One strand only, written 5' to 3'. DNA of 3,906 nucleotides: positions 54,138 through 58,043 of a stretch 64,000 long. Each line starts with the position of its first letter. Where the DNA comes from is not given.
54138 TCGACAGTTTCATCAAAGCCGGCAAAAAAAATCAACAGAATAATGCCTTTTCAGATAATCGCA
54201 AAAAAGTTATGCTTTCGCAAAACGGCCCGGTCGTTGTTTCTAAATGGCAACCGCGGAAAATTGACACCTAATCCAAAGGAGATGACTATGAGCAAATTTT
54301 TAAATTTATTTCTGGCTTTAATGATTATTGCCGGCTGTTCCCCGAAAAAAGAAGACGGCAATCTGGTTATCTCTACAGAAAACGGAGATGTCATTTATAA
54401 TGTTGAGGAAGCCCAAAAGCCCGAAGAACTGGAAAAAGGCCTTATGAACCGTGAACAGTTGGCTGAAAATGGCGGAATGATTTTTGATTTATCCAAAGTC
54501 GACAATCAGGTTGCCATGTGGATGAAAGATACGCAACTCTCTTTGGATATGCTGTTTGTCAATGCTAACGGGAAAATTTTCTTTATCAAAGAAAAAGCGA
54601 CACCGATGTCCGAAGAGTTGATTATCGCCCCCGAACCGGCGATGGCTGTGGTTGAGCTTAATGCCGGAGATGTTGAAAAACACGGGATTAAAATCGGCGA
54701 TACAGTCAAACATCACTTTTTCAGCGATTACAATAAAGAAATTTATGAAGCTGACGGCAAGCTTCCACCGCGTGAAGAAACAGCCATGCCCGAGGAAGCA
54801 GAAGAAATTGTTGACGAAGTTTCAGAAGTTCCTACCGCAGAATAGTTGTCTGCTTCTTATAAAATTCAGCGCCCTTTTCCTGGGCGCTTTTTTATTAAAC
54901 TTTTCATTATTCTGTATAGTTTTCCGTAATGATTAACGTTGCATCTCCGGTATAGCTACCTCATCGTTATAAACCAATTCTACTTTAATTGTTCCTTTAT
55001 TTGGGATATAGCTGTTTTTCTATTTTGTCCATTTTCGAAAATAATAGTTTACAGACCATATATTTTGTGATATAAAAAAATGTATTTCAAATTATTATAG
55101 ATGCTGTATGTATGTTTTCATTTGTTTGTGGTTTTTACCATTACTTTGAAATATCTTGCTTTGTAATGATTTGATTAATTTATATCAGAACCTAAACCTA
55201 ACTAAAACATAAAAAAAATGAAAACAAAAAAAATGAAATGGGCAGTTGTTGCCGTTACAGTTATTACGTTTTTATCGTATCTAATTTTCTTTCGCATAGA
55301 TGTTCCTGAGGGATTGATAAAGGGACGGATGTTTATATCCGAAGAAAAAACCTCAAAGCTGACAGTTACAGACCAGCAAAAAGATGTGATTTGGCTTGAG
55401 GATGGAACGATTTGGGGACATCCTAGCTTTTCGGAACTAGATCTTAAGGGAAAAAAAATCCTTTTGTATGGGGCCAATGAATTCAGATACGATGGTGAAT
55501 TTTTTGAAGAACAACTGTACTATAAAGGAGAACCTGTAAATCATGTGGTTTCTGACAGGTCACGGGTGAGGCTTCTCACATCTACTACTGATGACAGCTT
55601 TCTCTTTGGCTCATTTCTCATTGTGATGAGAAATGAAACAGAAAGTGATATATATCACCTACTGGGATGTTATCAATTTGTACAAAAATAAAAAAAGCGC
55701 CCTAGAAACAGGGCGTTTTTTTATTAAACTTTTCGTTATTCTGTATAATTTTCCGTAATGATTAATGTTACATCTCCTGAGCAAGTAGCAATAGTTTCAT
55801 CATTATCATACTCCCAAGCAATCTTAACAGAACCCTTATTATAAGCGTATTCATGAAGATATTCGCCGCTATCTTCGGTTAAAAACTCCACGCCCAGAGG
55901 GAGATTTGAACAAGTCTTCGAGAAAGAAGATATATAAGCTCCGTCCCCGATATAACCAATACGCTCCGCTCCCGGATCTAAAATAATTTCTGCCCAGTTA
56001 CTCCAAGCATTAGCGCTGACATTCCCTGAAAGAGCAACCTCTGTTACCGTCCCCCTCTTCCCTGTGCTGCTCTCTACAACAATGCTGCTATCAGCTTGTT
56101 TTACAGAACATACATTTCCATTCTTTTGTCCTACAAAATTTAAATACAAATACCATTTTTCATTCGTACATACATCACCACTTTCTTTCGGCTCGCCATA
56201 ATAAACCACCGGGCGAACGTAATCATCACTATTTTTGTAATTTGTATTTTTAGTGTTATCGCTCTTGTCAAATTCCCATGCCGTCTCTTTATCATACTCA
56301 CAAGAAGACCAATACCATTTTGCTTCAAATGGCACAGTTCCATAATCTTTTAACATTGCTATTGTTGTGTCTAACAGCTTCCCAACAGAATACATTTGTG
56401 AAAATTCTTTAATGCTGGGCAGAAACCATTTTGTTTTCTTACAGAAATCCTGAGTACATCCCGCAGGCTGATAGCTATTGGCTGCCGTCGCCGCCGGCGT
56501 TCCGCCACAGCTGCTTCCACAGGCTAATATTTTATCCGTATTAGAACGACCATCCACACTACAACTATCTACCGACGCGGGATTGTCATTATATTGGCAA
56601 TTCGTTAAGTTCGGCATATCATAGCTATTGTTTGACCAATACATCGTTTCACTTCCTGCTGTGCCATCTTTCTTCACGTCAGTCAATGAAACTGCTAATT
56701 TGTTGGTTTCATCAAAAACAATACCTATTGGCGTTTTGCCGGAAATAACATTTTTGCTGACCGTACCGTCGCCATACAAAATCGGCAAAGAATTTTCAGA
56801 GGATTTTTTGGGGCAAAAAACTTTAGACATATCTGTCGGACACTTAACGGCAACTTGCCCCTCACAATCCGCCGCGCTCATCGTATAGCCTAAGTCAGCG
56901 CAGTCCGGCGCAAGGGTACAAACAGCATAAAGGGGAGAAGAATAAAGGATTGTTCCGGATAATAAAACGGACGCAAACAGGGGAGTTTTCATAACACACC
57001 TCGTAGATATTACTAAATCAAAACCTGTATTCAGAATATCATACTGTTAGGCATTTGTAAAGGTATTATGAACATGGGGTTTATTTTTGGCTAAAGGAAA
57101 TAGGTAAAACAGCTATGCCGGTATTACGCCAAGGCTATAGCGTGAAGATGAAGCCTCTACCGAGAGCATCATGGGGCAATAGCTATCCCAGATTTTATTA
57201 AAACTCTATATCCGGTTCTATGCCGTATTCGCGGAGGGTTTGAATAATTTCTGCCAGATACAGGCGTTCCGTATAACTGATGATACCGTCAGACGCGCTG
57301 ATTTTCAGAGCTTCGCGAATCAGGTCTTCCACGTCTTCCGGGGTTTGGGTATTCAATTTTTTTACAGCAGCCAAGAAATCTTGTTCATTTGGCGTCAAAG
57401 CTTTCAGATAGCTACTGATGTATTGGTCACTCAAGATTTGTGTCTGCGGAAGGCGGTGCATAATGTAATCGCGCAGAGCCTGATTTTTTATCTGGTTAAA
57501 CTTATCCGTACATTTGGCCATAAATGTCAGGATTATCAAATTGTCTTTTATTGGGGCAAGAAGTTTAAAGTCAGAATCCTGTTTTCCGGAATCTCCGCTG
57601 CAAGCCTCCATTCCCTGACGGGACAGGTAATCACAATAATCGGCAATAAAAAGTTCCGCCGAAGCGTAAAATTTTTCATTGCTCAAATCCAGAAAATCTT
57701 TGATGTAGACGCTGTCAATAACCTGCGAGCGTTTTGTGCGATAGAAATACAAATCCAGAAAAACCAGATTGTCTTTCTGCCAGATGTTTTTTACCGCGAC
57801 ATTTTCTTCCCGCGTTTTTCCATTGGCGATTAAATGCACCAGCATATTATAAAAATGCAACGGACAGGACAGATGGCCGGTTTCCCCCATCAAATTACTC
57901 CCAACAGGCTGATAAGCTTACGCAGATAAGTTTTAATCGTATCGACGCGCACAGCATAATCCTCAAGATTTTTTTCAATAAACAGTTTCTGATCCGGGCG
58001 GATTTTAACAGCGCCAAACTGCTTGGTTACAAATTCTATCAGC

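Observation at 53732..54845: Panacea(DUF4065)-like putative antitoxin adjacent to a DUF192 lipoprotein gene, with no recognised toxin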

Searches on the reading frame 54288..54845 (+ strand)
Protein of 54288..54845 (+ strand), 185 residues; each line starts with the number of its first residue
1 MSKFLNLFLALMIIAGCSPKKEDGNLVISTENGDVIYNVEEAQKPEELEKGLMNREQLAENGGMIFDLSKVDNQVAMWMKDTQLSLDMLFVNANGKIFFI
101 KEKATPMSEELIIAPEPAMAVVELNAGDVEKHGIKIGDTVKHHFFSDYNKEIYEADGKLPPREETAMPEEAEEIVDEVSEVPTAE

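Call 3: search_protein_families(library=pfam, proteins=[window:54288-54845:+], max_evalue=1)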
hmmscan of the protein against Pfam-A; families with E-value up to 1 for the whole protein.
window:54288-54845:+ (185 aa): 3 families
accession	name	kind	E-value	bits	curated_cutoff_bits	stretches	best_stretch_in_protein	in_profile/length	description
PF02643.20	DUF192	-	1.1e-26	93.2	27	1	38-142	2-96/96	Uncharacterized ACR, COG1430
PF03746.21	LamB_YcsF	-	0.0088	16.2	22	1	112-181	130-197/239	LamB/YcsF family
PF01568.27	Molydop_binding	-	0.16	12.5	26.8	1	115-141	27-51/110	Molydopterin dinucleotide binding domain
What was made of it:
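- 54288..54845 (+): DUF192/COG1430 lipoprotein: signal peptide and lipobox aa 1-17 (54288-54338), DUF192 domain aa 38-142 (54399-54713), acidic tail. PF02643 E=1.1e-26 (call 3).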

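Call 4: search_protein_families(library=ncbifam, proteins=[window:54288-54845:+], max_evalue=1)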
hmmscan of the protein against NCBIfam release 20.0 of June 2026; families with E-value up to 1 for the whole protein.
window:54288-54845:+ (185 aa): 6 families
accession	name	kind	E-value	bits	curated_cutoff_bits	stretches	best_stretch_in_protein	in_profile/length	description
NF002996.0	PRK03760.1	equivalog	0.0055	16.6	146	1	49-143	27-117/121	hypothetical protein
NF042908.1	FMD_DH_FwdD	exception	0.0068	16.5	175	1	118-150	29-59/129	tungsten-dependent formylmethanofuran dehydrogenase subunit FwdD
NF008067.1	PRK10802.1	equivalog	0.017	15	261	1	3-75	8-80/171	peptidoglycan-associated lipoprotein Pal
NF003814.0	PRK05406.1-3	subfamily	0.02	14.1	226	1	114-180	136-200/256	5-oxoprolinase subunit PxpA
NF003812.0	PRK05406.1-1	equivalog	0.16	11.6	378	1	113-167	128-179/244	5-oxoprolinase subunit PxpA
NF033557.1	LLB_putidacin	subfamily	0.16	11.3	275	0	21-47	195-221/274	putidacin L1 family lectin-like bacteriocin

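Call 6: search_protein_families(library=phrogs, proteins=[window:54288-54845:+], max_evalue=1)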
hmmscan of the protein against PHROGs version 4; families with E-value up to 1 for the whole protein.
window:54288-54845:+ (185 aa): 0 families

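Call 7: search_protein_families(library=padloc, proteins=[window:54288-54845:+], max_evalue=1)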
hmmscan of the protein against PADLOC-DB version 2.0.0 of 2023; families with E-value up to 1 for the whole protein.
window:54288-54845:+ (185 aa): 0 families

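Call 64: search_solved_structures(query=window:54288-54845:+, max_evalue=0.01)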
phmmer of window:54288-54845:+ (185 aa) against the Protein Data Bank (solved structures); distinct sequences matched with E-value up to 0.01: 2.
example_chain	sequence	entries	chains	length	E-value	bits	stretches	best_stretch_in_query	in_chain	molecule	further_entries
3pjy_A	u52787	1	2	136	1e-21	80.6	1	37-140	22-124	Hypothetical signal peptide protein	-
3m7a_A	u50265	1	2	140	2.5e-14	56.6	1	29-141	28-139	uncharacterized protein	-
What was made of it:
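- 54288..54845 (+): Homologous to the uncharacterised structures 3pjy and 3m7a (call 64).
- On DUF192 / COG1430 (PF02643): Homologous to PDB 3pjy and 3m7a (call 64).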

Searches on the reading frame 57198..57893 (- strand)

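Call 3: search_protein_families(library=pfam, proteins=[window:57198-57893:-], max_evalue=1)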
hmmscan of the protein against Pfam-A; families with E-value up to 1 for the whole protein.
window:57198-57893:- (231 aa): 3 families
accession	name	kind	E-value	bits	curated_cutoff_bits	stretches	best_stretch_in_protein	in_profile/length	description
PF05099.18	TerB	-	0.0015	19.2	24.4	1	125-220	11-106/118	Tellurite resistance protein TerB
PF07499.19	RuvA_C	-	0.0036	18.2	24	1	170-198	17-45/47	RuvA, C-terminal domain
PF10410.14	DnaB_bind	-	0.11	13.2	20.6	0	124-148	23-47/56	DnaB-helicase binding domain of primase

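Call 4: search_protein_families(library=ncbifam, proteins=[window:57198-57893:-], max_evalue=1)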
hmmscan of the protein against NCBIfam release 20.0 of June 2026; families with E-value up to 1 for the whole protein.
window:57198-57893:- (231 aa): 1 family
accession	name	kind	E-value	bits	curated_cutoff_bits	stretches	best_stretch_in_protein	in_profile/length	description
NF050823.1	collag_bnd_Cbm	exception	0.14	11.1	700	1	47-102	172-225/329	collagen-binding adhesin Cbm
